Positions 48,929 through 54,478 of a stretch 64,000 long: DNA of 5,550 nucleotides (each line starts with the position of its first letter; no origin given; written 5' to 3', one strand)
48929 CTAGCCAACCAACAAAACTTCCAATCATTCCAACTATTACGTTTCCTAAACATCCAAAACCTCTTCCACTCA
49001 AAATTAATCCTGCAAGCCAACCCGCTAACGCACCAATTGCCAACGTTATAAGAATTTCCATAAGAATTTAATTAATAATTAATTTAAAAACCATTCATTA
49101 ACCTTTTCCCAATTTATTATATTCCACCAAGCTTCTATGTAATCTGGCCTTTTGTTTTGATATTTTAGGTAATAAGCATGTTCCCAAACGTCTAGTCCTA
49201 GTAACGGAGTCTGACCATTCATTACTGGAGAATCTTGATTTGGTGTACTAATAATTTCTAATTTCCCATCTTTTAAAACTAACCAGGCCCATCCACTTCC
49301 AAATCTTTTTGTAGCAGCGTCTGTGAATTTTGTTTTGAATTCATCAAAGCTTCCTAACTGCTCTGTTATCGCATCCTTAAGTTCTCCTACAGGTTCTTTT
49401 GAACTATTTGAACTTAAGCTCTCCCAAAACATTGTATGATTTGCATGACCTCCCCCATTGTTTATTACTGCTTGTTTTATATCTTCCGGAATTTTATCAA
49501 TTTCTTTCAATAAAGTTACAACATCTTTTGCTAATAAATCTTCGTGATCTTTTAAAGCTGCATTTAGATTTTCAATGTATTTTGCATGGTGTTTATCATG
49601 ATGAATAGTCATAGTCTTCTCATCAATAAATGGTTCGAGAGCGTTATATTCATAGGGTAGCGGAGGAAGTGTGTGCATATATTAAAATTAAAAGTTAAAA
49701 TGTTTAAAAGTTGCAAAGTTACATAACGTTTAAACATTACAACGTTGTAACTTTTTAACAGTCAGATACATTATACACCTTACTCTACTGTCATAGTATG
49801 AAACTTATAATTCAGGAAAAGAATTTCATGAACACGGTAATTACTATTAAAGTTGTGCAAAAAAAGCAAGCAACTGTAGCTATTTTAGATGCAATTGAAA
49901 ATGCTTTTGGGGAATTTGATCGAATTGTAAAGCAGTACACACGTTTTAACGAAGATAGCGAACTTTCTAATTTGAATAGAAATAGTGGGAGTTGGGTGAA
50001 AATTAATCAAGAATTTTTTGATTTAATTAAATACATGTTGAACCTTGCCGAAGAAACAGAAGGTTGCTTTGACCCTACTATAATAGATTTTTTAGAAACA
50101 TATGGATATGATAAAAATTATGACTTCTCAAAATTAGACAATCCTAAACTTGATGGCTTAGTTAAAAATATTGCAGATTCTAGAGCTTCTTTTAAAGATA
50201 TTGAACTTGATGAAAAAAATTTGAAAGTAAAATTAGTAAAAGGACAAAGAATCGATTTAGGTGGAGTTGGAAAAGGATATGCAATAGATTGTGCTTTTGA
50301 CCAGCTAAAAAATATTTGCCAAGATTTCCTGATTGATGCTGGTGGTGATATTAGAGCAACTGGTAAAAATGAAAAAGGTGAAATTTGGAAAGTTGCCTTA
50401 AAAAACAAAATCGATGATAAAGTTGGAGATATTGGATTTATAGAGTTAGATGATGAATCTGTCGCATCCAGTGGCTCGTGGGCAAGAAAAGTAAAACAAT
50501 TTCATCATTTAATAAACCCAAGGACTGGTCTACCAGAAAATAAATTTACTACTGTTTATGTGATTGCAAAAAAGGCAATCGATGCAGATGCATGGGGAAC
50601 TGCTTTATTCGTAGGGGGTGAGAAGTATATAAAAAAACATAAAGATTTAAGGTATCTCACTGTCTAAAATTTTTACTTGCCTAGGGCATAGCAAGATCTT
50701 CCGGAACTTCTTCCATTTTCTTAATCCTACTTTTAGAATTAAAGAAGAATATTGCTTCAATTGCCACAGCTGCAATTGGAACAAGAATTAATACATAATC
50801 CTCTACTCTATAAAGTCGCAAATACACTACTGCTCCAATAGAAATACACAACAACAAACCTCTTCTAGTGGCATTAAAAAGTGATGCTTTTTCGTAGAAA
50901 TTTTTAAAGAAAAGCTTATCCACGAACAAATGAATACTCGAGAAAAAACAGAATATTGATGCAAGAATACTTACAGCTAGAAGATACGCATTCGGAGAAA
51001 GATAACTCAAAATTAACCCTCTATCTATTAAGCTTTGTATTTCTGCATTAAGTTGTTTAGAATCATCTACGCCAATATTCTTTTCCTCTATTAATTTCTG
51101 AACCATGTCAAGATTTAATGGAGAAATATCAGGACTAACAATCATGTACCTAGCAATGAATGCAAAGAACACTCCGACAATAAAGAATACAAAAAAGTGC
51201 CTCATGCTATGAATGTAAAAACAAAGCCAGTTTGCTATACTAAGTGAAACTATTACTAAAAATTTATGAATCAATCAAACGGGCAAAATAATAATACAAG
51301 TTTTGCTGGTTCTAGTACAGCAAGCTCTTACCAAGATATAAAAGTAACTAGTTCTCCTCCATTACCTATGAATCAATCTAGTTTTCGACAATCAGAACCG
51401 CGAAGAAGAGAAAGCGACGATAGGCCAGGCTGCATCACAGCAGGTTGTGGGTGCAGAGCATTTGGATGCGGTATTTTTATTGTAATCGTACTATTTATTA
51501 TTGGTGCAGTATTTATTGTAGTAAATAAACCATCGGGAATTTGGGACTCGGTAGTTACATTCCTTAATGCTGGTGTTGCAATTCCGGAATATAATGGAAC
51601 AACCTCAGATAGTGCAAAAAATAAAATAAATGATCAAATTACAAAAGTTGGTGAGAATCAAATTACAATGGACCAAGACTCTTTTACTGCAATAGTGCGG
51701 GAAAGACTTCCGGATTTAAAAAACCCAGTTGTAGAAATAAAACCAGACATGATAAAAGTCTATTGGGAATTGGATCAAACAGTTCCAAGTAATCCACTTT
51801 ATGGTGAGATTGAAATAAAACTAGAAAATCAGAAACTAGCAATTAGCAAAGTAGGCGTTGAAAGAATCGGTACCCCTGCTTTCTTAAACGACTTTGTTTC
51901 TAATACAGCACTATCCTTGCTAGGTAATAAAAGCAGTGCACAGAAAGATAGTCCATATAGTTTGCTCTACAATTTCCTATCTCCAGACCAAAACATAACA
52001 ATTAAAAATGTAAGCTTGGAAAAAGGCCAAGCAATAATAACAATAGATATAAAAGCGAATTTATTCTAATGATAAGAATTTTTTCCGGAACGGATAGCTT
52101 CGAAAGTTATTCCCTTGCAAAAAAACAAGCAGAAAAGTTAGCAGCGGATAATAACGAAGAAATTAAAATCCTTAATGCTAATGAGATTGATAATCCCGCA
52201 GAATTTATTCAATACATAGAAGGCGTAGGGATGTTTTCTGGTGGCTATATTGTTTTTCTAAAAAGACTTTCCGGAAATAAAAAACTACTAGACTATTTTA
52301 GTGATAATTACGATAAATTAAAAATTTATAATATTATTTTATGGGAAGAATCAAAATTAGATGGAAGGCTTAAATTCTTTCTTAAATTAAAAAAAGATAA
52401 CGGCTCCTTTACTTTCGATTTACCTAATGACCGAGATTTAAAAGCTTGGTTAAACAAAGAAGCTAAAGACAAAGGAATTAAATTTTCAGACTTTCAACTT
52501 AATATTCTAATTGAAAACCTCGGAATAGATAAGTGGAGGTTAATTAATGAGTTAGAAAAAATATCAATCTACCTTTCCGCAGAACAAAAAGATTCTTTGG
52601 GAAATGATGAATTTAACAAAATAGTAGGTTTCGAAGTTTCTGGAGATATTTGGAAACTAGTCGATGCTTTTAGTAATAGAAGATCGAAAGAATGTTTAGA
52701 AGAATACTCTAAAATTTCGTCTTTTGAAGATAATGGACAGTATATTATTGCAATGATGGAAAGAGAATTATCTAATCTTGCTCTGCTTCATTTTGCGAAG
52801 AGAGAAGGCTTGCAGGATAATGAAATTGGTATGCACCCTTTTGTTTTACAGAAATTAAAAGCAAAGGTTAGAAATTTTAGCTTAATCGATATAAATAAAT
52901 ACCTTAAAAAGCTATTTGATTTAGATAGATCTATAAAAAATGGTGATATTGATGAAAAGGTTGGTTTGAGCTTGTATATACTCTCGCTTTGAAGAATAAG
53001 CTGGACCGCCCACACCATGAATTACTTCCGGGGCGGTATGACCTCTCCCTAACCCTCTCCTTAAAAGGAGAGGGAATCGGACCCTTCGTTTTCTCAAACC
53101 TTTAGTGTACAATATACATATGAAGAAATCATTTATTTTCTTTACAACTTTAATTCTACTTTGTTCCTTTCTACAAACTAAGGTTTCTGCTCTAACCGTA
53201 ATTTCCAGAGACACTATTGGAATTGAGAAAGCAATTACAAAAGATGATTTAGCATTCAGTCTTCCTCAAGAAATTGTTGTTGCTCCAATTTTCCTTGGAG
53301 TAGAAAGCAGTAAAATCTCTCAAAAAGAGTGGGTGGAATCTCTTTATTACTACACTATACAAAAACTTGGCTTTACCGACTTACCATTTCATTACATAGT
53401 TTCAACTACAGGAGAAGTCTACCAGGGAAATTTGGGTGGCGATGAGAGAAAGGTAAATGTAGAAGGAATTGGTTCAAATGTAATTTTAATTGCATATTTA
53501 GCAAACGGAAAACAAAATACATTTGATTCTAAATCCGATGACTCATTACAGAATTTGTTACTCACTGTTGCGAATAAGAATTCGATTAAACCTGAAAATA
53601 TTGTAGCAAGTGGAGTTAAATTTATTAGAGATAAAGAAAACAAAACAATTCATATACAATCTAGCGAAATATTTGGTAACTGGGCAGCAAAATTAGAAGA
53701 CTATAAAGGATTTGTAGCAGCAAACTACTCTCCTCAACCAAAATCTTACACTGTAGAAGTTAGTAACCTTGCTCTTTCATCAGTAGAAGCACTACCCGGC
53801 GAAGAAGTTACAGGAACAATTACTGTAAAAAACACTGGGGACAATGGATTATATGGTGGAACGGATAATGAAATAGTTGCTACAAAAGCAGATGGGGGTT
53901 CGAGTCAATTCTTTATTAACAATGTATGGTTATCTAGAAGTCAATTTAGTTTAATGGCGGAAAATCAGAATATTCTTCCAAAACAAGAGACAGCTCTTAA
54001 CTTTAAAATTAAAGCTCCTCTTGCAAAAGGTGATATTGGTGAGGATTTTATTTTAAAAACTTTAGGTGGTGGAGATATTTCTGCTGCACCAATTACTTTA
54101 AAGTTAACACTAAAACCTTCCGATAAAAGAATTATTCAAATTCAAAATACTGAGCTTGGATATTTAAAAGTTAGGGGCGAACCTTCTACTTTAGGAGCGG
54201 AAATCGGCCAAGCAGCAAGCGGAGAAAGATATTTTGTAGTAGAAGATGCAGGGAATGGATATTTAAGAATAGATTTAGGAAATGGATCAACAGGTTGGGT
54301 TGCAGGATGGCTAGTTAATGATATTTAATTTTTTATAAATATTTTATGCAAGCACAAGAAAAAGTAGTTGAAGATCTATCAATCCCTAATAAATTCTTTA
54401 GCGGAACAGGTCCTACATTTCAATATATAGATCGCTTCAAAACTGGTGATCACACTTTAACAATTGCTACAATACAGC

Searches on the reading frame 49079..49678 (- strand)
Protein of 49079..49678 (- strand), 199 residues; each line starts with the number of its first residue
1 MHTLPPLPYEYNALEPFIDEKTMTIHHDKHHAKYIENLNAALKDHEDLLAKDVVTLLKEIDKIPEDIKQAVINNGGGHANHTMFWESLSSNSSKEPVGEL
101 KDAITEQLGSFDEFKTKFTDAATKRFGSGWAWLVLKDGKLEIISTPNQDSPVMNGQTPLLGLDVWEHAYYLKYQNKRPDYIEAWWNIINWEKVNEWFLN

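Call 55: search_protein_families(library=pfam, proteins=[window:49079-49678:-], max_evalue=0.001)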
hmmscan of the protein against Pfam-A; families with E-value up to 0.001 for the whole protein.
window:49079-49678:- (199 aa): 2 families
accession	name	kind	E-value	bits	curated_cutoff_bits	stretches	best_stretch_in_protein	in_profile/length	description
PF02777.23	Sod_Fe_C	-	1.5e-44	150.6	20.9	1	97-195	2-101/102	Iron/manganese superoxide dismutases, C-terminal domain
PF00081.27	Sod_Fe_N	-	2.6e-28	98.8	27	1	2-89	2-82/82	Iron/manganese superoxide dismutases, alpha-hairpin domain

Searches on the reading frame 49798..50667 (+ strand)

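Call 55: search_protein_families(library=pfam, proteins=[window:49798-50667:+], max_evalue=0.001)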
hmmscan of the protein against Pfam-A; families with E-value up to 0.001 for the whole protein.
window:49798-50667:+ (289 aa): 1 family
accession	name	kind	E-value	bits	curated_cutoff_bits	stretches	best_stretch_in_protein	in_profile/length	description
PF02424.20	ApbE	-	8.2e-58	196.4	25.6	1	11-278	1-255/266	ApbE family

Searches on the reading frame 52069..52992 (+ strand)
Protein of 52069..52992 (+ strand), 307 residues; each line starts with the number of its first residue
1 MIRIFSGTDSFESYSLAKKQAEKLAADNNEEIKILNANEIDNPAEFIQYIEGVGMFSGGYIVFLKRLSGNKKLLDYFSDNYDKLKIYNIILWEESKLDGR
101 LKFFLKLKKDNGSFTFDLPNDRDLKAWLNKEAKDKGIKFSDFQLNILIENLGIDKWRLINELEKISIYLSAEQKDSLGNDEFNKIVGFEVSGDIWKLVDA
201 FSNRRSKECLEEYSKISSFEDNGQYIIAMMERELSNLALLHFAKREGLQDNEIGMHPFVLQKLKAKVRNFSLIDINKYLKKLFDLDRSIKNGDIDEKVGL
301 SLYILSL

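Call 55: search_protein_families(library=pfam, proteins=[window:52069-52992:+], max_evalue=0.001)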
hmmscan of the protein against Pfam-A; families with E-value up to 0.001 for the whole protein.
window:52069-52992:+ (307 aa): 1 family
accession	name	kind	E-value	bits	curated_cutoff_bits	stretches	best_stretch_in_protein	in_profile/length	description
PF21694.2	DNA_pol3_delta_C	-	1.2e-14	54.8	27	1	193-306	3-120/121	DNA polymerase III delta subunit, C-terminal domain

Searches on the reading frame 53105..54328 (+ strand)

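Call 55: search_protein_families(library=pfam, proteins=[window:53105-54328:+], max_evalue=0.001)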
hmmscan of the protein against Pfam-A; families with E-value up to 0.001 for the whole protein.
window:53105-54328:+ (407 aa): 1 family
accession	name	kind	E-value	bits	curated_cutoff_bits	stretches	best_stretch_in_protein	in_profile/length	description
PF08239.17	SH3_3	-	5.1e-08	33.4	27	1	353-404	2-53/54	Bacterial SH3 domain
